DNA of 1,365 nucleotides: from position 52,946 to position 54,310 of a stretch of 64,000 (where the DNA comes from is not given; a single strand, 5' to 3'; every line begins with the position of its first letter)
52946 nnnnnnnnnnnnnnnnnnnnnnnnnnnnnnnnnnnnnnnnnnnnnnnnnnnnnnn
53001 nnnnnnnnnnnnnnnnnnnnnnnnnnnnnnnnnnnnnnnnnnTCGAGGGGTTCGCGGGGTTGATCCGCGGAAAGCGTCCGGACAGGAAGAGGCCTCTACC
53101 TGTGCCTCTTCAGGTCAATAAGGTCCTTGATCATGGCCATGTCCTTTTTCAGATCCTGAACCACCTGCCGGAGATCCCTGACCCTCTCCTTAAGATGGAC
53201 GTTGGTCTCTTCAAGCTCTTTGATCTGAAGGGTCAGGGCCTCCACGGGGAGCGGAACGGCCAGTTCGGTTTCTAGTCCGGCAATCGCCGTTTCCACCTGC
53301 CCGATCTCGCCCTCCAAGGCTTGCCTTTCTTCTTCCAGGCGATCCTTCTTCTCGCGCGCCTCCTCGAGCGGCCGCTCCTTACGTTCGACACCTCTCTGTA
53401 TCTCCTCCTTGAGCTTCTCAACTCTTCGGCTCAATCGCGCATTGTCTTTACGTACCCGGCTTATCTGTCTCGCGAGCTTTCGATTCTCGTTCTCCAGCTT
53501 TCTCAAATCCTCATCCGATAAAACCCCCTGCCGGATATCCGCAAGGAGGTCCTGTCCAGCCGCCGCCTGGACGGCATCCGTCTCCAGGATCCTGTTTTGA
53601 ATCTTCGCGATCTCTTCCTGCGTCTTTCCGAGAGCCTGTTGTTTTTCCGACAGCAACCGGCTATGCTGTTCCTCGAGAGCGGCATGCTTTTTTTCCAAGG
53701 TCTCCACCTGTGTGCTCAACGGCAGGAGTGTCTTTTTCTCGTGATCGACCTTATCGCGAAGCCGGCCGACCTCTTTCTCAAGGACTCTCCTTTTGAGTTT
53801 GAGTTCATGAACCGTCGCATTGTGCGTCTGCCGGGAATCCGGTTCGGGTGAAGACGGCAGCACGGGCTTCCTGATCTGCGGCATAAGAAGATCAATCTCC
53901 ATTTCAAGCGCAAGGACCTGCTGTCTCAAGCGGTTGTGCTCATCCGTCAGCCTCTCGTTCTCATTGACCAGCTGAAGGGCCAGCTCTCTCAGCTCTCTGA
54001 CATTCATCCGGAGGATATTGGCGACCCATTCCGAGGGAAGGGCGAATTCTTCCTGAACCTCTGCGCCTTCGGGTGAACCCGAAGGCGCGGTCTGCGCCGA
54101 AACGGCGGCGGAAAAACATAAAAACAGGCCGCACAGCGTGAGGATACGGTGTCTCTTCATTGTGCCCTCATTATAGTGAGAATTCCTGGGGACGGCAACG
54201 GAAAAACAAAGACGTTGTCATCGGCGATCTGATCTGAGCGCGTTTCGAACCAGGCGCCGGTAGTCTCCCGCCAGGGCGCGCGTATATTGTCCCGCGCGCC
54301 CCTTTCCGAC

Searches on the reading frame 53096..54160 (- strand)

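Call 5: search_protein_families(library=pfam, proteins=[window:53096-54160:-], max_evalue=0.01)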
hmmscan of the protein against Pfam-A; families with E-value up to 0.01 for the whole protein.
window:53096-54160:- (354 aa): 4 families
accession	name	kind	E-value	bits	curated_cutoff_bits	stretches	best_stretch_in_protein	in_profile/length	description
PF11559.13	ADIP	-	5.9e-05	23.6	34.3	0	266-341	55-131/151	Afadin- and alpha -actinin-Binding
PF25450.1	Rab11-FIP3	-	0.00036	21.2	31.9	0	219-280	63-124/125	Rab11-FIP3-like domain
PF06005.17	ZapB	-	0.0007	20.5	31.5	0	306-345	20-59/71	Cell division protein ZapB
PF04977.20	DivIC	-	0.0014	18.9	28.9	1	309-345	22-58/80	Septum formation initiator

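Call 6: search_protein_families(library=ncbifam, proteins=[window:53096-54160:-], max_evalue=0.01)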
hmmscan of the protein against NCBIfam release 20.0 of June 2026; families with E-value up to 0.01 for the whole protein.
window:53096-54160:- (354 aa): 9 families
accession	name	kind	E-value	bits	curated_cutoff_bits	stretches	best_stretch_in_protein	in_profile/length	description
NF043058.1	T4SS_LegC2C7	subfamily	1.4e-08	34.1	350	1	221-344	119-250/348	LegC2/C7 family Dot/Icm T4SS effector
NF045487.1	ASRP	equivalog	1.6e-08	33.7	300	1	215-345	361-488/593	archaea-specific SMC-related protein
TIGR04523.1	Mplasa_alph_rch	subfamily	5.4e-08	31.2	270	1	216-347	411-539/745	helix-rich protein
TIGR02168.1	SMC_prok_B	equivalog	2.2e-07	29.1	567.35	2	179-346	676-840/1181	chromosome segregation protein SMC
TIGR04211.1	SH3_and_anchor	equivalog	8.6e-07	28.8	65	1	253-343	70-157/198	TIGR04211 family SH3 domain-containing protein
TIGR02169.1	SMC_prok_A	equivalog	2.2e-05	22.3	729.4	1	219-345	360-833/1165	chromosome segregation protein SMC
NF002572.0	PRK02224.1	equivalog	0.00049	18.5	1087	1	55-296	226-438/888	DNA double-strand break repair ATPase Rad50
NF003034.1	PRK03918.1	equivalog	0.00062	17.9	700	1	125-346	203-426/878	DNA double-strand break repair ATPase Rad50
NF041034.1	Rad50_Sulf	equivalog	0.0054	14.6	1000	1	53-300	448-679/872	DNA double-strand break repair ATPase Rad50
